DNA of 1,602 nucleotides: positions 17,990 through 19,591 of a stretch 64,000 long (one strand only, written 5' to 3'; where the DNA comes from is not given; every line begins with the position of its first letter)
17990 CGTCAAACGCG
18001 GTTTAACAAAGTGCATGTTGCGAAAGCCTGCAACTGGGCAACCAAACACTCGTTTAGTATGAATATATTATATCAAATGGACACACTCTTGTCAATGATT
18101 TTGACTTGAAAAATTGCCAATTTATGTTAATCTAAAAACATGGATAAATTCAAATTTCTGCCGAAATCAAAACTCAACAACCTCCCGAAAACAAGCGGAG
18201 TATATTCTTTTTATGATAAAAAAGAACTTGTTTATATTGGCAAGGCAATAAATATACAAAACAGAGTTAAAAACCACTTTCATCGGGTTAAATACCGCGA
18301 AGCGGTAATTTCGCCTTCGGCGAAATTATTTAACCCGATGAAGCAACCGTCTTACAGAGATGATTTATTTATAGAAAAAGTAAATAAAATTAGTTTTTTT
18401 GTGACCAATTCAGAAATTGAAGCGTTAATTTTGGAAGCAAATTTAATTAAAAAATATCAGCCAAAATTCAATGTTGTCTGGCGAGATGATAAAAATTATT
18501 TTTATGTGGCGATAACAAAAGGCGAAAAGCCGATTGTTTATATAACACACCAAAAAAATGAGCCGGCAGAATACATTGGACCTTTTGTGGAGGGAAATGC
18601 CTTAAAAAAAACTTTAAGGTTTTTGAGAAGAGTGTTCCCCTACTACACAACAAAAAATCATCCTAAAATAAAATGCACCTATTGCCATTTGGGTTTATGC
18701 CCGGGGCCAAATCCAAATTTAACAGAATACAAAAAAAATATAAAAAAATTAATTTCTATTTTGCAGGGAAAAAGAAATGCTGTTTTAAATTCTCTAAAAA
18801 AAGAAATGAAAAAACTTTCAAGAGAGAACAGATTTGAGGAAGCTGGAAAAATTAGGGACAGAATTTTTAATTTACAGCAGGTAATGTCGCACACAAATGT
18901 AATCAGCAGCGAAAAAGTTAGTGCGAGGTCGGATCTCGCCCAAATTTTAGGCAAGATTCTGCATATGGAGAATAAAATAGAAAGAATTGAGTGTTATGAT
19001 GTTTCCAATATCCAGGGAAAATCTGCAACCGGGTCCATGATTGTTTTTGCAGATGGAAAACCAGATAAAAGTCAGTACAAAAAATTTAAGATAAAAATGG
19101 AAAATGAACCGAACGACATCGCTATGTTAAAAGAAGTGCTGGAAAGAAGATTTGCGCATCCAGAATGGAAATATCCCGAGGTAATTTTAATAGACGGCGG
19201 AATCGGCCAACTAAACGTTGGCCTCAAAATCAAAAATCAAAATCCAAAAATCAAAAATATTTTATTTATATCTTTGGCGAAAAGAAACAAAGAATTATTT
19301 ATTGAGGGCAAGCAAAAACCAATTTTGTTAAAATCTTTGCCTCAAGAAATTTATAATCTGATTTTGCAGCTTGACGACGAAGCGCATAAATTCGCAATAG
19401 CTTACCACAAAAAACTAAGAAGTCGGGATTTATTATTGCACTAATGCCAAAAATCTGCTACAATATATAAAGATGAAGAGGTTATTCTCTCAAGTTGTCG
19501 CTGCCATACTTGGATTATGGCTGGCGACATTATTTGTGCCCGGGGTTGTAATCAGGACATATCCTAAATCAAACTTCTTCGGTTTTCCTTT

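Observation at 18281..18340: A 60-nt palindromic element inserted in frame in the GIY-YIG domain of uvrC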

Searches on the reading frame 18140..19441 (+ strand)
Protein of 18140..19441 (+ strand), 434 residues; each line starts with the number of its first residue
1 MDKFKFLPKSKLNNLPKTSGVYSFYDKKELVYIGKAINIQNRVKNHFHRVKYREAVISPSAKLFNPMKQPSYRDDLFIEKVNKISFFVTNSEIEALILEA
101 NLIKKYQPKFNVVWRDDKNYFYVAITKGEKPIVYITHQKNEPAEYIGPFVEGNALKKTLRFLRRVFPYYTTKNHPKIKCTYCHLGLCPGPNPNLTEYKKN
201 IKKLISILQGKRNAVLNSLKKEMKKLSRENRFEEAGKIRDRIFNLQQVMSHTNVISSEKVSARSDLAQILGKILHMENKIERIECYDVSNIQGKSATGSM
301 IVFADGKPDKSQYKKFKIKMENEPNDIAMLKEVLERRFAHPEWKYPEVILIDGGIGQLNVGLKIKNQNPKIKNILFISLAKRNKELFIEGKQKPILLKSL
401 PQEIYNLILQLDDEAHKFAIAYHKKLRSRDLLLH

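Call 9: find_homologous_proteins(query=window:18140-19441:+)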
Query window:18140-19441:+ (434 aa): 5084 proteins with E <= 0.001 among 8000 candidates; the best 120 are listed.
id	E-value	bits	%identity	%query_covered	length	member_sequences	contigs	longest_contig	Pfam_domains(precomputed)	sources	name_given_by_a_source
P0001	4.4e-286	966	100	100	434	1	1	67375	PF27096.1,PF02151.26,PF08459.18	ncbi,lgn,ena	-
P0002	1.2e-199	681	73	100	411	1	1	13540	PF27096.1,PF02151.26,PF01541.31,PF08459.18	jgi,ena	-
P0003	1.9e-199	681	74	100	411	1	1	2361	PF27096.1,PF02151.26,PF01541.31,PF08459.18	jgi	-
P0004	3.0e-195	667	70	97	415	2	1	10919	PF27096.1,PF02151.26,PF01541.31,PF08459.18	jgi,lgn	jgi:excinuclease ABC subunit C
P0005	1.7e-193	661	68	97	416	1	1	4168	PF27096.1,PF02151.26,PF01541.31,PF08459.18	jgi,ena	-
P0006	1.7e-192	658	69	100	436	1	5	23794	PF27096.1,PF02151.26,PF01541.31,PF08459.18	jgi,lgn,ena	-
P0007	3.8e-192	657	71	100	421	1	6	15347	PF27096.1,PF02151.26,PF01541.31,PF08459.18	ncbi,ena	-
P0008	4.1e-192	657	69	100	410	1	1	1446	PF27096.1,PF02151.26,PF01541.31,PF08459.18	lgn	-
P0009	8.4e-192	656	70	100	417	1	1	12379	PF27096.1,PF02151.26,PF01541.31,PF08459.18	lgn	-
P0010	1.2e-191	655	69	100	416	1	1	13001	PF27096.1,PF02151.26,PF01541.31,PF08459.18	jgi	jgi:excinuclease ABC subunit C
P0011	1.7e-190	651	68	100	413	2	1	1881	PF27096.1,PF02151.26,PF01541.31,PF08459.18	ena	-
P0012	5.6e-190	650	70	100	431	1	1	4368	PF27096.1,PF02151.26,PF01541.31,PF08459.18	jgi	jgi:excinuclease ABC subunit C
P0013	1.7e-189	648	69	97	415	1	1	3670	PF27096.1,PF02151.26,PF01541.31,PF08459.18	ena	-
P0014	3.0e-189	647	69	100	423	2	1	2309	PF27096.1,PF02151.26,PF01541.31,PF08459.18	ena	-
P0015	3.8e-189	647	69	100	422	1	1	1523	PF02151.26,PF01541.31,PF08459.18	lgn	-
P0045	1.6e-181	622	65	100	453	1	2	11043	PF02151.26,PF01541.31,PF08459.18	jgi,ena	-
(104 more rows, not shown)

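Call 10: search_protein_families(library=pfam, proteins=[window:18140-19441:+])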
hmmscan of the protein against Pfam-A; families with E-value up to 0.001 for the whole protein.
window:18140-19441:+ (434 aa): 3 families
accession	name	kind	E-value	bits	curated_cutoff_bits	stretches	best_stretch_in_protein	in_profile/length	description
PF08459.17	UvrC_RNaseH_dom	-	8.6e-42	143.1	22.3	1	272-420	2-159/159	UvrC RNAse H endonuclease domain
PF02151.25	UVR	-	7.5e-09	35.5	21.5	1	215-247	3-35/36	UvrB/uvrC motif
PF01541.30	GIY-YIG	-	2.6e-05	24.9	22.6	1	20-111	3-78/78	GIY-YIG catalytic domain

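Call 15: find_encoding_contigs(protein=P0001, flank=10000, max_places=10)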
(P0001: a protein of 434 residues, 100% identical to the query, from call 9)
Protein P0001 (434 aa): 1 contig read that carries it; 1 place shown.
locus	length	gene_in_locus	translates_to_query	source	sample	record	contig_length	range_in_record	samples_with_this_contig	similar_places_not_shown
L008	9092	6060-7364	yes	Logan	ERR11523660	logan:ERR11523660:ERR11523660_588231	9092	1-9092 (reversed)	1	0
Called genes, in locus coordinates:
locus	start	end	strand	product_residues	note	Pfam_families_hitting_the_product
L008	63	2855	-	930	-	PF02463:SMC_N (faint), PF03193:RsgA_GTPase (faint), PF13175:AAA_15 (faint), PF13191:AAA_16 (faint), PF13304:AAA_21 (faint), PF17760:UvrA_inter, PF17755:UvrA_DNA-bind, PF00005:ABC_tran (weak), +4 more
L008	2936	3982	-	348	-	PF00078:RVT_1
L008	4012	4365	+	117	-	PF05635:23S_rRNA_IVP (faint), PF22296:bAvd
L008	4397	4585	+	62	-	-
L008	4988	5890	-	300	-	-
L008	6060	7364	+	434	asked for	PF27096:UvrC_M (faint), PF02151:UVR, PF08459:UvrC_RNaseH_dom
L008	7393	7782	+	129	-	PF04020:Phage_holin_4_2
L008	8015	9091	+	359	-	?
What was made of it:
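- Checked: A Logan assembly of run ERR11523660 gives the identical gene, insertion included (call 15).
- An independent Logan assembly gives the same gene (call 15). An independent Logan assembly gives the identical sequence (call 15).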

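Call 39: find_encoding_contigs(protein=P0006, flank=6000, max_places=2)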
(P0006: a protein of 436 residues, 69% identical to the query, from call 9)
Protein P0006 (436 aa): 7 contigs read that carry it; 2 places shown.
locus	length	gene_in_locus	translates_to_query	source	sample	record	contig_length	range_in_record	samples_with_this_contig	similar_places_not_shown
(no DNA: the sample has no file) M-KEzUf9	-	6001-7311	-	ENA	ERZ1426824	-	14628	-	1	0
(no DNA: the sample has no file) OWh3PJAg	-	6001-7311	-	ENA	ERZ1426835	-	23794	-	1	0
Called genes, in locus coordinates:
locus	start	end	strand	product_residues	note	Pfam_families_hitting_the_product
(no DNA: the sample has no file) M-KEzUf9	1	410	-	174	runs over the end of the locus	PF13453:Zn_ribbon_TFIIB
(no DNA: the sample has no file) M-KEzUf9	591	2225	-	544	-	PF00118:Cpn60_TCP1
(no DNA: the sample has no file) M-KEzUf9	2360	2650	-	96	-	PF00166:Cpn10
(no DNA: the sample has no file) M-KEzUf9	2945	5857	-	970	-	PF00005:ABC_tran (faint), PF02463:SMC_N (faint), PF03193:RsgA_GTPase (faint), PF13175:AAA_15 (faint), PF13191:AAA_16 (faint), PF13304:AAA_21 (faint), PF17760:UvrA_inter, PF17755:UvrA_DNA-bind, +4 more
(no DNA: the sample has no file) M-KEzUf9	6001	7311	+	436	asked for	PF01541:GIY-YIG (weak), PF27096:UvrC_M (weak), PF02151:UVR, PF08459:UvrC_RNaseH_dom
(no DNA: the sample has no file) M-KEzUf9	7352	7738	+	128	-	PF04020:Phage_holin_4_2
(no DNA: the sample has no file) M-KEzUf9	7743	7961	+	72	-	PF03840:SecG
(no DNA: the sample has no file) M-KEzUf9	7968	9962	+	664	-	PF00496:SBP_bac_5, PF01471:PG_binding_1, PF00496:SBP_bac_5 (weak)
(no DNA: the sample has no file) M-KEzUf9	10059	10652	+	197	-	PF06560:GPI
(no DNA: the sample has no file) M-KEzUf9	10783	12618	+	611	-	PF00753:Lactamase_B, PF12706:Lactamase_B_2 (weak), PF22505:RNase_J_b_CASP, PF17770:RNase_J_C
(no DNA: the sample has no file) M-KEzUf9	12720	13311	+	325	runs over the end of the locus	PF00579:tRNA-synt_1b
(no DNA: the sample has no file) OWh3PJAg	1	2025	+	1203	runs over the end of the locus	PF04997:RNA_pol_Rpb1_1, PF00623:RNA_pol_Rpb1_2, PF04983:RNA_pol_Rpb1_3, PF04998:RNA_pol_Rpb1_5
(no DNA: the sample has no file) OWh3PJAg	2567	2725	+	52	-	-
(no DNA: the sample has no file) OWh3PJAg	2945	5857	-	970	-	PF00005:ABC_tran (faint), PF02463:SMC_N (faint), PF03193:RsgA_GTPase (faint), PF13175:AAA_15 (faint), PF13191:AAA_16 (faint), PF13304:AAA_21 (faint), PF17760:UvrA_inter, PF17755:UvrA_DNA-bind, +4 more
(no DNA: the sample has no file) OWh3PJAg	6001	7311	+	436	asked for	PF01541:GIY-YIG (weak), PF27096:UvrC_M (weak), PF02151:UVR, PF08459:UvrC_RNaseH_dom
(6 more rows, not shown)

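Call 40: find_encoding_contigs(protein=P0045, flank=6000, max_places=2)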
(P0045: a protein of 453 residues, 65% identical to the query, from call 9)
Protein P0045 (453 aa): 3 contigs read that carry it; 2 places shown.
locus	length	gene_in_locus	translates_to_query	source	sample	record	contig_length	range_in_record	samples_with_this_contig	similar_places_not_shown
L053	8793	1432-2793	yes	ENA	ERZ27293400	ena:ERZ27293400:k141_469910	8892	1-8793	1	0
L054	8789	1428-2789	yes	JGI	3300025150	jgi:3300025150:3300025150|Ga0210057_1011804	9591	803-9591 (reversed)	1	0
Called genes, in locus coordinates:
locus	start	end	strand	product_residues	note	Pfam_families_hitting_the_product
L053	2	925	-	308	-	?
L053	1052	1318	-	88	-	-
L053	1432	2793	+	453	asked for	PF01541:GIY-YIG (weak), PF02151:UVR (weak), PF08459:UvrC_RNaseH_dom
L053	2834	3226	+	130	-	PF04020:Phage_holin_4_2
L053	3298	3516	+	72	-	PF03840:SecG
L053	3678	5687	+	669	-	PF00496:SBP_bac_5, PF01471:PG_binding_1 (weak), PF00496:SBP_bac_5 (weak)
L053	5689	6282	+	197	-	PF06560:GPI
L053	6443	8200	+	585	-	PF00753:Lactamase_B, PF12706:Lactamase_B_2 (weak), PF22505:RNase_J_b_CASP, PF07521:RMMBL (weak), PF17770:RNase_J_C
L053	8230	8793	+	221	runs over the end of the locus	?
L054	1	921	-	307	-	?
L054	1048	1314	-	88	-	-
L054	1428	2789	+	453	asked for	PF01541:GIY-YIG (weak), PF02151:UVR (weak), PF08459:UvrC_RNaseH_dom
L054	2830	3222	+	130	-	PF04020:Phage_holin_4_2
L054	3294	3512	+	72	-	PF03840:SecG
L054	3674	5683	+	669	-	PF00496:SBP_bac_5, PF01471:PG_binding_1 (weak), PF00496:SBP_bac_5 (weak)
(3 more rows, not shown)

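Call 60: find_encoding_contigs(protein=P0002, flank=3000, max_places=1)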
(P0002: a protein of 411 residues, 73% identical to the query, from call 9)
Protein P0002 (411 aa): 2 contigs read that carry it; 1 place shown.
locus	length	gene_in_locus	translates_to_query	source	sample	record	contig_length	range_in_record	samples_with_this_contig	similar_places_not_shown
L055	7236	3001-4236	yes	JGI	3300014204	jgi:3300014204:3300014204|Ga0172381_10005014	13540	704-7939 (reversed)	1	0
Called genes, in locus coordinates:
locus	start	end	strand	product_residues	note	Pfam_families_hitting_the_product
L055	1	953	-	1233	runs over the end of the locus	PF10342:Kre9_KNH (faint), PF14610:Psg1 (faint)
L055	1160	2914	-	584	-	PF07595:Planc_extracel (weak)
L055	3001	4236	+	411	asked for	PF01541:GIY-YIG, PF27096:UvrC_M (weak), PF02151:UVR, PF08459:UvrC_RNaseH_dom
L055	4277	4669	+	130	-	PF04020:Phage_holin_4_2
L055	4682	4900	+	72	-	PF03840:SecG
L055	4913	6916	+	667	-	PF00496:SBP_bac_5, PF01471:PG_binding_1 (weak), PF00496:SBP_bac_5 (weak)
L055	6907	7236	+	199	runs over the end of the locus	PF06560:GPI, PF14667:Polysacc_synt_C (weak), PF00190:Cupin_1 (faint), PF07883:Cupin_2 (weak)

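Call 61: find_encoding_contigs(protein=P0003, flank=3000, max_places=1)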
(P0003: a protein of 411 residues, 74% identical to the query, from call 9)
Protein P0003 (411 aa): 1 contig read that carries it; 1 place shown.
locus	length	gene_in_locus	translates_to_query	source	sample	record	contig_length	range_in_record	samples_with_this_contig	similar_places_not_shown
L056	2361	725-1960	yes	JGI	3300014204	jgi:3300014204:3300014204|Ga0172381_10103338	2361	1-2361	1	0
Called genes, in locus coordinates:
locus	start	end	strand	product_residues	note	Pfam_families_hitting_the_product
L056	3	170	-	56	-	?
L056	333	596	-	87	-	-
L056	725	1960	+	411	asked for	PF01541:GIY-YIG, PF27096:UvrC_M (weak), PF02151:UVR (weak), PF08459:UvrC_RNaseH_dom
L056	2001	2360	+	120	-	?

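Call 62: predict_structure(alignment_id=A4)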
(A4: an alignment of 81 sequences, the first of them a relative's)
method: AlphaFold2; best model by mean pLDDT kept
length: 434 residues; sequences in the alignment: 81
mean_pLDDT: 73.6   pTM: 0.43
mean pLDDT of the five models: 73.6, 71.9, 71.7, 70.9, 68.1
residues with pLDDT >= 90: 76; 70-90: 237; 50-70: 58; < 50: 63
segments of 3 or more residues with pLDDT < 50: 47-76, 108-116, 167-173, 176-180, 256-263
pLDDT, mean of each block of 10 residues (from residue 1): 83 79 82 65 46 26 28 50 85 75 66 49 79 76 81 70 53 47 53 72 81 84 90 81 71 47 64 84 90 79 87 87 82 92 93 93 91 93 91 90 84 84 73 51
secondary structure, 60 per line:
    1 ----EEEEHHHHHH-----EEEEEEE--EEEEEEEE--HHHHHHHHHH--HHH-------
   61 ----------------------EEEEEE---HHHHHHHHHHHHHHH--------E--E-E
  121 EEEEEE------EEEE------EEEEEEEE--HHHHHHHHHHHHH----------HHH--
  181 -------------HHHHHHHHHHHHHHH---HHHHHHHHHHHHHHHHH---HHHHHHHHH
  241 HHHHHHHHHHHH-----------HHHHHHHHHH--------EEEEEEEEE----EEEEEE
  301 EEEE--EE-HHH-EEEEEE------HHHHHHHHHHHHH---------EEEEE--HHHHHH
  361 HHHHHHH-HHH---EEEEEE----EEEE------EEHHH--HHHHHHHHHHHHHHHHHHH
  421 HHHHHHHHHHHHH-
elements in order: E5-8 H9-14 E20-26 E29-36 H39-48 E83-88 H92-106 E120-126 E133-136 E143-150 H153-165 H194-208 H212-228 H232-252 H264-273 E282-290 E295-304 E314-319 H326-338 E348-352 H355-367 E375-380 E385-388 H402-433
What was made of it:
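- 18140..19444 (+): Host gene uvrC, 434 aa, the short CPR-type form. It is otherwise intact. The insertion follows residue F47 at the end of helix alpha1 of the GIY-YIG domain. AlphaFold2 model: helix 39-48, residues 47-76 with pLDDT below 50, strand 83-88 (call 62).
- The segment containing the insertion (residues 47-76) has pLDDT below 50, with 10-residue block means of 26 and 28 across residues 51-70 (call 62).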
